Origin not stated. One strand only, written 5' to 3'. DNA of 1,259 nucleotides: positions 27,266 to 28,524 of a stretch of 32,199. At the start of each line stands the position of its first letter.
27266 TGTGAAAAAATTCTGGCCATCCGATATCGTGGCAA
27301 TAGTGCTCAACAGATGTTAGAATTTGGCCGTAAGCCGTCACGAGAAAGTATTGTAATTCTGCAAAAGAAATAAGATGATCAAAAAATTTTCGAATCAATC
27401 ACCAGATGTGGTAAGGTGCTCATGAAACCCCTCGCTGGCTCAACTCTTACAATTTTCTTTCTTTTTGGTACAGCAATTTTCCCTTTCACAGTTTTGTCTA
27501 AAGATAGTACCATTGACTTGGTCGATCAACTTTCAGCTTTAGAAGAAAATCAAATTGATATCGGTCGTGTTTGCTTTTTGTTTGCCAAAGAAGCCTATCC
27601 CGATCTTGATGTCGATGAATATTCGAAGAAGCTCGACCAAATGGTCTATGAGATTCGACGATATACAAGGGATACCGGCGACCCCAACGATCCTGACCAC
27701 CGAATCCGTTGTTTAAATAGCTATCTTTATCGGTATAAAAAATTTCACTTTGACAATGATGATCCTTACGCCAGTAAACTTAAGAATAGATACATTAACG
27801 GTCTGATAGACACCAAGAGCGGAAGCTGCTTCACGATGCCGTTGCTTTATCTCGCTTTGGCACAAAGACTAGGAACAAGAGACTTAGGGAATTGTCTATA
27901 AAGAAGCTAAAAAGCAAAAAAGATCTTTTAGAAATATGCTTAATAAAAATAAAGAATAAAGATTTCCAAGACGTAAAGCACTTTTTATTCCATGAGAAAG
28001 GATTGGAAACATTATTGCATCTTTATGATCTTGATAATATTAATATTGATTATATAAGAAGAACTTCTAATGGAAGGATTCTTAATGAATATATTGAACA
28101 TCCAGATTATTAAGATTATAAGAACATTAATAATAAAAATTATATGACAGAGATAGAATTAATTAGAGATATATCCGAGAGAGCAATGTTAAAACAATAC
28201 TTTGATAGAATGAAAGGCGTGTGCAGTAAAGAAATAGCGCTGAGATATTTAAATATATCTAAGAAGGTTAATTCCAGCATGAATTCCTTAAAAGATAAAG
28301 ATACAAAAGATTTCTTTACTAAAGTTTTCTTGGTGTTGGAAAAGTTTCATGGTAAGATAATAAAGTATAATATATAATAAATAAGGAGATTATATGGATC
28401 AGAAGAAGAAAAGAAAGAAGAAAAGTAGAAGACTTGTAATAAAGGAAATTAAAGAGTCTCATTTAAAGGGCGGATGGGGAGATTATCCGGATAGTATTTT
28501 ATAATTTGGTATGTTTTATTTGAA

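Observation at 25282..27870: A 2.6-kb foreign segment sits inside a phage zinc-ribbon gene, and deleting it between two AAAGACT copies restores one in-frame 123-aa ORF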

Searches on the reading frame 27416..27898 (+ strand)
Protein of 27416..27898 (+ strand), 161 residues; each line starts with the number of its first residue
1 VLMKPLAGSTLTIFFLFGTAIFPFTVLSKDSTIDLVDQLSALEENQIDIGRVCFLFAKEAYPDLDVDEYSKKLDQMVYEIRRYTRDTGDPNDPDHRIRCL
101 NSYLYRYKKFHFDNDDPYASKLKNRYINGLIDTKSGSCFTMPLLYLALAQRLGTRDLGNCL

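Call 7: search_protein_families(library=pfam, proteins=[window:27416-27898:+], max_evalue=0.1)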
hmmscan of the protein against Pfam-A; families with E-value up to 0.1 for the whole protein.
window:27416-27898:+ (161 aa): 1 family
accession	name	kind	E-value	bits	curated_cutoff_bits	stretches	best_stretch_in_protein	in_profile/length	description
PF13369.12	Transglut_core2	-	6.5e-12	45.6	23.5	1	68-153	2-82/155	Transglutaminase-like superfamily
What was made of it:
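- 27416..27874 (+): 5' stump of a SirB1/transglutaminase-like gene (Transglut_core2), with a hydrophobic N-terminus. Homology to relatives ends after ............ The ORF then runs 8 more codons into phage DNA, to a stop at 27899-27901. Pfam positions 2-82 of 155 (call 7).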

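Call 8: search_protein_families(library=ncbifam, proteins=[window:27416-27898:+], max_evalue=0.1)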
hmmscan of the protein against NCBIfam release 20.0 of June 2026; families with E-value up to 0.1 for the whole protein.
window:27416-27898:+ (161 aa): 0 families

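Call 20: find_homologous_proteins(query=window:27416-27898:+)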
Query window:27416-27898:+ (161 aa): 7 proteins with E <= 0.001 among 30 candidates.
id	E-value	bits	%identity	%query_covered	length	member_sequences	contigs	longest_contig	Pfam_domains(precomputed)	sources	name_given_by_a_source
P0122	3.8e-103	360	100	99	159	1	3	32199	PF13369.13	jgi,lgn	jgi:regulator of sirC expression with transglutaminase-like and TPR domain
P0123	3.5e-65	237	73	89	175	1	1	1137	PF13369.13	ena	-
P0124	2.4e-42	162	67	71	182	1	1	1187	PF13369.13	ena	-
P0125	4.7e-29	119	65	57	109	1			PF13369.13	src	-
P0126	1.5e-28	118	59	61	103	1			PF13369.13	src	-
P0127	4.6e-22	96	66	42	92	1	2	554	-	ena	-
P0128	5.6e-22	96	44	70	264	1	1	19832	PF13369.13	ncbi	ncbi:MAG: transglutaminase family protein [Elusimicrobiota bacterium]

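Call 23: find_encoding_contigs(protein=P0123, flank=5000)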
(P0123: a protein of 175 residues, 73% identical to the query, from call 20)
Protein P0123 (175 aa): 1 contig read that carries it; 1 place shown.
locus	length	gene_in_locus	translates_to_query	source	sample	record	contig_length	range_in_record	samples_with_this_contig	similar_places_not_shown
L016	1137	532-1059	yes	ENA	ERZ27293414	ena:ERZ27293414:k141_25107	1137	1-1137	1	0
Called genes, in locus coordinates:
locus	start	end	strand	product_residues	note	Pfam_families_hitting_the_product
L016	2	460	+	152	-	?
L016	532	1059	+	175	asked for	PF13369:Transglut_core2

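Call 68: find_encoding_contigs(protein=P0133, flank=2000)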
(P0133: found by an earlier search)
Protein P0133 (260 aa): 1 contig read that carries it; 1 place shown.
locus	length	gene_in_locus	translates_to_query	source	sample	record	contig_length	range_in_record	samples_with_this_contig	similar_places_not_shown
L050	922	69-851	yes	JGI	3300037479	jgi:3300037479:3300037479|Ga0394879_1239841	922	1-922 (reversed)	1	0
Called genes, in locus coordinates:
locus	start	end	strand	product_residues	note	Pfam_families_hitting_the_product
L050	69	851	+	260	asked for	-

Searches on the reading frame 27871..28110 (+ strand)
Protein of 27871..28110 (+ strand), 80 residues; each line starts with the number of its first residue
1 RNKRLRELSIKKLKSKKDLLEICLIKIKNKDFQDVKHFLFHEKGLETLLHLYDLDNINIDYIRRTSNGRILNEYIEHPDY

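Call 39: search_protein_families(library=phrogs, proteins=[window:27892-28110:+], max_evalue=0.001)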
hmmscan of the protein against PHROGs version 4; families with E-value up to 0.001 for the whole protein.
window:27892-28110:+ (73 aa): 0 families

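Call 57: search_protein_representatives(protein=window:27871-28110:+)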
Query: 80 residues. Proteins with E-value up to 0.001 (for the whole library): 4; up to 1e-10: 2; up to 1e-30: 1. The best 4 are listed.
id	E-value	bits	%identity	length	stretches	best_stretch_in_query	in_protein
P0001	1.2e-40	152.6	99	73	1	8-80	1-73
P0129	3.0e-14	68.7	25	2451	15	4-55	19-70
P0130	2.8e-06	43.3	41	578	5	12-46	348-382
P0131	2.3e-05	40.4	35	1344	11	32-65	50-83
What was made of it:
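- Tried and rejected: The 80-aa C-part against 1.84 billion representatives with full HMMER (call 57, only itself plus low-complexity repeat proteins).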

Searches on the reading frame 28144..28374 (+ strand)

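Call 7: search_protein_families(library=pfam, proteins=[window:28144-28374:+], max_evalue=0.1)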
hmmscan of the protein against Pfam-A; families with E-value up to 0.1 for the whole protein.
window:28144-28374:+ (77 aa): 3 families
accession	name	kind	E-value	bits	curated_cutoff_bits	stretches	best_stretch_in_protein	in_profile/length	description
PF14877.11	mIF3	-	0.015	15.5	33.8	1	3-55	76-128/177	Mitochondrial translation initiation factor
PF11686.13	DUF3283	-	0.036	14.5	25.8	0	4-24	40-60/61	Protein of unknown function (DUF3283)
PF11074.14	DUF2779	-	0.08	13.7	23.3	1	5-71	60-124/126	Domain of unknown function(DUF2779)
